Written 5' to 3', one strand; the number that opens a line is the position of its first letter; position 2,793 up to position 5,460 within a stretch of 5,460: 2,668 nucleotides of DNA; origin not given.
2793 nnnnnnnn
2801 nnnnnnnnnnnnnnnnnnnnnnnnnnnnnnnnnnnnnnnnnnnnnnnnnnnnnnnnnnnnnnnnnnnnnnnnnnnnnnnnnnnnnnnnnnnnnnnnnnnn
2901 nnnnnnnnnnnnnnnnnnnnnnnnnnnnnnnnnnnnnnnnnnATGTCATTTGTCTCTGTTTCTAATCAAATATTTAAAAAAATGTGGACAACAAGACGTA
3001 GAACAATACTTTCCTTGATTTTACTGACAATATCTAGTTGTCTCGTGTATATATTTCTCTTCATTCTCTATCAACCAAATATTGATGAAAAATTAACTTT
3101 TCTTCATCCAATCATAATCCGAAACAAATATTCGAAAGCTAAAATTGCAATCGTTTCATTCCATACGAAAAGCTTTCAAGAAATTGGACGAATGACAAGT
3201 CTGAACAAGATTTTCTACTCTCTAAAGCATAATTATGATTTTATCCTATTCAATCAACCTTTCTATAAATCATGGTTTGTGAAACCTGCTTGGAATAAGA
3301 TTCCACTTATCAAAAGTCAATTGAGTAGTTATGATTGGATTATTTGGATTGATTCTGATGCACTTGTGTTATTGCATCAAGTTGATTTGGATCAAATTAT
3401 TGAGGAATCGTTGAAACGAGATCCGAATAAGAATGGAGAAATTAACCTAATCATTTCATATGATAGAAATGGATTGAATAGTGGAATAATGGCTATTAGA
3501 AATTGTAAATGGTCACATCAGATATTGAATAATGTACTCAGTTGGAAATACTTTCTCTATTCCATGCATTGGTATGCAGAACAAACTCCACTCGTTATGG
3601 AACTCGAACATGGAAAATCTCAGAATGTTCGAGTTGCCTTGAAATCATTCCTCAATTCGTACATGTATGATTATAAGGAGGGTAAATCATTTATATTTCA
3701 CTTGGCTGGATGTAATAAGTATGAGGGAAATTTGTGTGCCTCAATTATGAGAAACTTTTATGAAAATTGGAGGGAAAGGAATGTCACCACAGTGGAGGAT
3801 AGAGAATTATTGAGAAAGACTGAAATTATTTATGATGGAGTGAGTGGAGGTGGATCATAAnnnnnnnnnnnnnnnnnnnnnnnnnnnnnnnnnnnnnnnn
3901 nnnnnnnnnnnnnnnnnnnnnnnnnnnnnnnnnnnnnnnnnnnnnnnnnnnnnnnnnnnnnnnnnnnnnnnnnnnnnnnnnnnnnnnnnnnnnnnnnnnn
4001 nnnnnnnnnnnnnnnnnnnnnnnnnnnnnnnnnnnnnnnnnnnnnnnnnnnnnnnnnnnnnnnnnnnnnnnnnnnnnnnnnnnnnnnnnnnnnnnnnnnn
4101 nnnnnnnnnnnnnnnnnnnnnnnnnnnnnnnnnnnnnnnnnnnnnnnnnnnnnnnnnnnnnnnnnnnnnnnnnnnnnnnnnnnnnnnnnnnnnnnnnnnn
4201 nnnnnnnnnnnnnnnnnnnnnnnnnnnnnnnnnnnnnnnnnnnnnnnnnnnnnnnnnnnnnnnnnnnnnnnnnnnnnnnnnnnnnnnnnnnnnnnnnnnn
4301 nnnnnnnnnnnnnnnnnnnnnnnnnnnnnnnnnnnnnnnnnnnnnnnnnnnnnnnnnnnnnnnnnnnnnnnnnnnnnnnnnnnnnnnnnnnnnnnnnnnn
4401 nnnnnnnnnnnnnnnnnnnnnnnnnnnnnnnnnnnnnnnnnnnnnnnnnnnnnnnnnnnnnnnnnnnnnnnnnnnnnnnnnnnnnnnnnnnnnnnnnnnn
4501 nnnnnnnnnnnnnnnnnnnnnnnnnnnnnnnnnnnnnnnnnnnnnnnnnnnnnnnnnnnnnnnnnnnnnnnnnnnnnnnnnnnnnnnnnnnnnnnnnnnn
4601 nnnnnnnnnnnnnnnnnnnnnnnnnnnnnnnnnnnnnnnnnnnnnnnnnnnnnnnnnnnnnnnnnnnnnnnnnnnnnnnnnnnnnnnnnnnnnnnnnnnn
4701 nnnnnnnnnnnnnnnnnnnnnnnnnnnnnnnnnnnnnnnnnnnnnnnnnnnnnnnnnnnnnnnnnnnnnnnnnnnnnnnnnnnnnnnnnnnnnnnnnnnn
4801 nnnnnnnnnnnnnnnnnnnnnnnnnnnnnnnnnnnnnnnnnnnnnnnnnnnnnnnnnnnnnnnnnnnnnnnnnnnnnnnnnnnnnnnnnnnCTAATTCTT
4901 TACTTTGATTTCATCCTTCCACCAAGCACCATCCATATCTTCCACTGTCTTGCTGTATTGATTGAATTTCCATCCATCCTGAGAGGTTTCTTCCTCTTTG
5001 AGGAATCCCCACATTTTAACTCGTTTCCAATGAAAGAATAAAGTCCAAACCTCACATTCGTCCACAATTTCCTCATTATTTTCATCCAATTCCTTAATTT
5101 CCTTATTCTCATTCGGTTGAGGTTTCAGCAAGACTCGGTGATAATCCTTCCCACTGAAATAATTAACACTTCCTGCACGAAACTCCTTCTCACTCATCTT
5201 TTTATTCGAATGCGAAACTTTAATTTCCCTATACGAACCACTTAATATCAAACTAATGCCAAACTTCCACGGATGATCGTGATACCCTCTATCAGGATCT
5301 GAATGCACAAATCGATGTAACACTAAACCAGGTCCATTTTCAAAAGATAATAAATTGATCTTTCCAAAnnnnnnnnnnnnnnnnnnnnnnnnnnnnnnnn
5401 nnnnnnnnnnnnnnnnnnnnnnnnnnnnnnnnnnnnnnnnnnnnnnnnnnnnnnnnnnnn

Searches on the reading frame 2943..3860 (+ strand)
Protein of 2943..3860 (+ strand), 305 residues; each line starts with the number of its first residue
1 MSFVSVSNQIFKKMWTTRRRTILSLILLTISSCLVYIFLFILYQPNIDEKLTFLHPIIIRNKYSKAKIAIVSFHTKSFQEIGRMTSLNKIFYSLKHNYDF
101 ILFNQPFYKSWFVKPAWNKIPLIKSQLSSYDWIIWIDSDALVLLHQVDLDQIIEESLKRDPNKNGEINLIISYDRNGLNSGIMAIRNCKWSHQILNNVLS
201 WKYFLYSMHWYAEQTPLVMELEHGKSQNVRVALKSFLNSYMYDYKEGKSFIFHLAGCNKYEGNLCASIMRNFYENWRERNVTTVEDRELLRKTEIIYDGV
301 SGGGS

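Call 7: search_protein_families(library=pfam, proteins=[window:2943-3860:+], max_evalue=0.01)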
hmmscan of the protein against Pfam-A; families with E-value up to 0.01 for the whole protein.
window:2943-3860:+ (305 aa): 2 families
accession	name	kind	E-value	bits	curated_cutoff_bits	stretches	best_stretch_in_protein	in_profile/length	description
PF05637.18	Glyco_transf_34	-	3.5e-16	60.1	23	1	81-260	24-234/238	galactosyl transferase GMA12/MNN10 family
PF03314.20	DUF273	-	0.0019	18.2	30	1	92-206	4-110/219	Protein of unknown function, DUF273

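Call 8: find_encoding_contigs(protein=window:2943-3860:+, flank=10000, max_places=6)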
Protein window:2943-3860:+ (305 aa): no gene with exactly this product is on record in the collection.

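Call 9: find_homologous_proteins(query=window:2943-3860:+)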
Query window:2943-3860:+ (305 aa): 4 proteins with E <= 0.001 among 546 candidates.
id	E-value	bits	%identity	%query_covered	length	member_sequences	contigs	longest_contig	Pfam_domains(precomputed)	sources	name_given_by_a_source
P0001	7.4e-148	510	100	73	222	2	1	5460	PF05637.19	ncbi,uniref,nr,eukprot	ncbi:predicted protein [Naegleria gruberi]|uniref:Predicted protein n=1 Tax=Naegleria gruberi TaxID=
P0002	2.0e-81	292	52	78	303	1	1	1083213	PF05637.19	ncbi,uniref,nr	ncbi:hypothetical protein C9374_004048 [Naegleria lovaniensis]|uniref:Galactosyl transferase GMA12/M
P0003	1.5e-80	289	53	78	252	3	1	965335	PF05637.19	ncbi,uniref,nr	ncbi:hypothetical protein FDP41_011192 [Naegleria fowleri]|uniref:Uncharacterized protein n=1 Tax=Na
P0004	1.9e-17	82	34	70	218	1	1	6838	PF05637.19,PF03314.21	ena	-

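Call 11: find_encoding_contigs(protein=P0002, flank=10000, max_places=3)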
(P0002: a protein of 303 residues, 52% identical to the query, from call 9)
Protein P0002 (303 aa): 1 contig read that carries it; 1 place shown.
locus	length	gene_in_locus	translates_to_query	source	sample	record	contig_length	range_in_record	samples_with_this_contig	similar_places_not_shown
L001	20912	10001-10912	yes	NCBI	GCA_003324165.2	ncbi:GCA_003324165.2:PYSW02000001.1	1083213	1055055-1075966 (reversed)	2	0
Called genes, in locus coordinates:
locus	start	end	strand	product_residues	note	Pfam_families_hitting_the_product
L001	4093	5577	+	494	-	PF00211:Guanylate_cyc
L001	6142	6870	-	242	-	-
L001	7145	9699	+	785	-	-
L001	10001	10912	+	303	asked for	PF05637:Glyco_transf_34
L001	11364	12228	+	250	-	-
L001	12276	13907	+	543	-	-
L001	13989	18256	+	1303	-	PF08389:Xpo1, PF26714:TPR_XPO6_C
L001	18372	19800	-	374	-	PF10503:Esterase_PHB (weak)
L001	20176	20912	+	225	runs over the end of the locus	-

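Call 12: find_encoding_contigs(protein=P0003, flank=10000, max_places=3)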
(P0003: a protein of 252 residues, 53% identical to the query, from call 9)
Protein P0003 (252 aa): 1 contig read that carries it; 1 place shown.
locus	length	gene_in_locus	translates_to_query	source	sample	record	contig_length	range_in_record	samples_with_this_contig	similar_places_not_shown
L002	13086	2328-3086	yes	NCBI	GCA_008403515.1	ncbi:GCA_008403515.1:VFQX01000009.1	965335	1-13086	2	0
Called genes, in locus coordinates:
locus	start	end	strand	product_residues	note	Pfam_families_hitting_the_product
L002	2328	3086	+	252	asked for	PF05637:Glyco_transf_34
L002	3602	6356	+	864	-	-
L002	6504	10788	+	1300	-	PF08389:Xpo1, PF26714:TPR_XPO6_C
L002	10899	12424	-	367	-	PF10503:Esterase_PHB (weak)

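Call 13: find_encoding_contigs(protein=P0001, flank=10000, max_places=3)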
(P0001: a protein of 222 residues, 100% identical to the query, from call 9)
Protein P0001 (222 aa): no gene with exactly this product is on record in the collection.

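Call 54: list_cluster_members(proteins=[P0001, P0005])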
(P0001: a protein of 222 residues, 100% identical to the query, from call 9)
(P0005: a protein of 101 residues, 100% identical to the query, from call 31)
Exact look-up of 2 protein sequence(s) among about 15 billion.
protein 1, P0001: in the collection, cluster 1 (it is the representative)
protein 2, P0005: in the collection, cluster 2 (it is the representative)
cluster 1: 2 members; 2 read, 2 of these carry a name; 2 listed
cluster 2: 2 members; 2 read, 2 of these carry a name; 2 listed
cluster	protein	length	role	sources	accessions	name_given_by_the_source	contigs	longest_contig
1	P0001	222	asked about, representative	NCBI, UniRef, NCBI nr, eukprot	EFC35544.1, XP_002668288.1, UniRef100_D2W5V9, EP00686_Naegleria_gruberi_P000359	predicted protein [Naegleria gruberi] | Predicted protein n=1 Tax=Naegleria gruberi TaxID=5762 RepID=D2W5V9_NAEGR | uncharacterized protein NAEGRDRAFT_76803 [Naegleria gruberi]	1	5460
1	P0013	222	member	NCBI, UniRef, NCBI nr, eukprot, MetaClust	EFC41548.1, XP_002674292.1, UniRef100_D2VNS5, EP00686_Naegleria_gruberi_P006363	predicted protein [Naegleria gruberi] | Predicted protein n=1 Tax=Naegleria gruberi TaxID=5762 RepID=D2VNS5_NAEGR | uncharacterized protein NAEGRDRAFT_70602 [Naegleria gruberi]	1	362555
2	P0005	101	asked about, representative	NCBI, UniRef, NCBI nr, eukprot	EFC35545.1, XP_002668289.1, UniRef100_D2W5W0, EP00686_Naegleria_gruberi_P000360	predicted protein [Naegleria gruberi] | Predicted protein n=1 Tax=Naegleria gruberi TaxID=5762 RepID=D2W5W0_NAEGR | uncharacterized protein NAEGRDRAFT_76804 [Naegleria gruberi]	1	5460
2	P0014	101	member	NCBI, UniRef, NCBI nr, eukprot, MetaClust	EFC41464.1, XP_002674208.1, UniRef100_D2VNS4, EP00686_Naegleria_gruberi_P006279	predicted protein [Naegleria gruberi] | Predicted protein n=1 Tax=Naegleria gruberi TaxID=5762 RepID=D2VNS4_NAEGR | uncharacterized protein NAEGRDRAFT_70601 [Naegleria gruberi]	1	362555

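Call 55: find_encoding_contigs(protein=P0013, flank=10000, max_places=3)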
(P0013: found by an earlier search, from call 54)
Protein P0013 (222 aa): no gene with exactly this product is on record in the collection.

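Call 56: find_encoding_contigs(protein=P0014, flank=10000, max_places=3)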
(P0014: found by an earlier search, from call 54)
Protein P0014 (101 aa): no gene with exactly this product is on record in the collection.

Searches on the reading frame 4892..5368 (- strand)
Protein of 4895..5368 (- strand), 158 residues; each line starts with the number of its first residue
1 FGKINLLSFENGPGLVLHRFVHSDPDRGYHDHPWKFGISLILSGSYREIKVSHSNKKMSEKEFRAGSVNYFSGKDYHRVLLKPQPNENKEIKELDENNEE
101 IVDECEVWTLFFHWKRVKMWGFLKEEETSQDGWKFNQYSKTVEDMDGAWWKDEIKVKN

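Call 7: search_protein_families(library=pfam, proteins=[window:4892-5323:-], max_evalue=0.01)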
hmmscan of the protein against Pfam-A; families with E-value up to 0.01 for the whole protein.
window:4892-5323:- (143 aa): 0 families

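Call 31: find_homologous_proteins(query=window:4895-5368:-)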
Query seq(158 aa) (158 aa): 8 proteins with E <= 0.001 among 26 candidates.
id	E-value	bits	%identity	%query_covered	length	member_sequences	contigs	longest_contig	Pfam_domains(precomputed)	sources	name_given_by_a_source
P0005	7.4e-62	226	100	64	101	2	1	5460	-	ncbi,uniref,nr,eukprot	ncbi:predicted protein [Naegleria gruberi]|uniref:Predicted protein n=1 Tax=Naegleria gruberi TaxID=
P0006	2.5e-59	218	62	94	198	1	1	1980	-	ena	-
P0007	8.1e-58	213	61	94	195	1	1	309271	-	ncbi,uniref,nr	ncbi:hypothetical protein C9374_010571 [Naegleria lovaniensis]|uniref:Cysteine dioxygenase n=1 Tax=N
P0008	6.4e-42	161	50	94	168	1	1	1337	-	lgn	-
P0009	3.6e-27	113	69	47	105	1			-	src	-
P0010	6.7e-27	113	86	37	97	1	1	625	-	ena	-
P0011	3.7e-19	87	42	75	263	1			-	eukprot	eukprot:TRINITY_DN10946_c0_g1_i1.p1 TRINITY_DN10946_c0_g1~~TRINITY_DN10946_c0_g1_i1.p1 ORF type:comp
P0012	1.1e-11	63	52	40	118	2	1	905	-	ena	-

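Call 32: find_encoding_contigs(protein=P0007, flank=10000, max_places=3)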
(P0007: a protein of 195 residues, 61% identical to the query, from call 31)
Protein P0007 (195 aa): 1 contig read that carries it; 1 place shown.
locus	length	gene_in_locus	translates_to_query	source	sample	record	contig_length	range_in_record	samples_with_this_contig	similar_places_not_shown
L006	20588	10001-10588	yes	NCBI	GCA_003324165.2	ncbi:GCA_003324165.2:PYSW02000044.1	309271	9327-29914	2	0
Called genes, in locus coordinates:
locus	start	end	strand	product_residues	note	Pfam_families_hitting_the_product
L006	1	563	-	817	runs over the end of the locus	-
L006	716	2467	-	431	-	PF13424:TPR_12 (faint), PF18055:RPN6_N, PF01399:PCI, PF18503:RPN6_C_helix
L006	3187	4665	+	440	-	PF00351:Biopterin_H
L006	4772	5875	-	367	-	-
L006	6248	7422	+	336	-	PF17745:Ydr279_N (weak)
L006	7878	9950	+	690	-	-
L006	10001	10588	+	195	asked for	-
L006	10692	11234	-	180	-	-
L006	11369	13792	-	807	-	PF14687:DUF4460, PF14688:DUF4461 (faint)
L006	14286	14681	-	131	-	-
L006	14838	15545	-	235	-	-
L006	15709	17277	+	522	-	-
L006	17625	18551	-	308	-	-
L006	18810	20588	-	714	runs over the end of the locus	PF07969:Amidohydro_3, PF01979:Amidohydro_1 (weak)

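Call 33: find_encoding_contigs(protein=P0006, flank=10000, max_places=3)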
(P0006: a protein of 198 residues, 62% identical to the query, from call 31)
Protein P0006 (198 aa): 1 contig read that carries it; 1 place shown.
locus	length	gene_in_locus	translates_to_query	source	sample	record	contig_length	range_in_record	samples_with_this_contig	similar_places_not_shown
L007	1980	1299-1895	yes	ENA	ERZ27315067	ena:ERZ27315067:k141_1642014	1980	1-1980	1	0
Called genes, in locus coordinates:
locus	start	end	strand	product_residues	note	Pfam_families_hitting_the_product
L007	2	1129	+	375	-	?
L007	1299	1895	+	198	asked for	-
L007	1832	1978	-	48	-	?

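Call 34: find_encoding_contigs(protein=P0008, flank=10000, max_places=3)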
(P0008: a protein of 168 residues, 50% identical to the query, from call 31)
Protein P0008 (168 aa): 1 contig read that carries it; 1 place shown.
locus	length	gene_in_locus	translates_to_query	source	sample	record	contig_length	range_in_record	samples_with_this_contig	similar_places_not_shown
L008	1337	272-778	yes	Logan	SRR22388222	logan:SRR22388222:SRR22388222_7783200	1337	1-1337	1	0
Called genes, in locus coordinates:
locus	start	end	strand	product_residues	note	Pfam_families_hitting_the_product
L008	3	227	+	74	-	?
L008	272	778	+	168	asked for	-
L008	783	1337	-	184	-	?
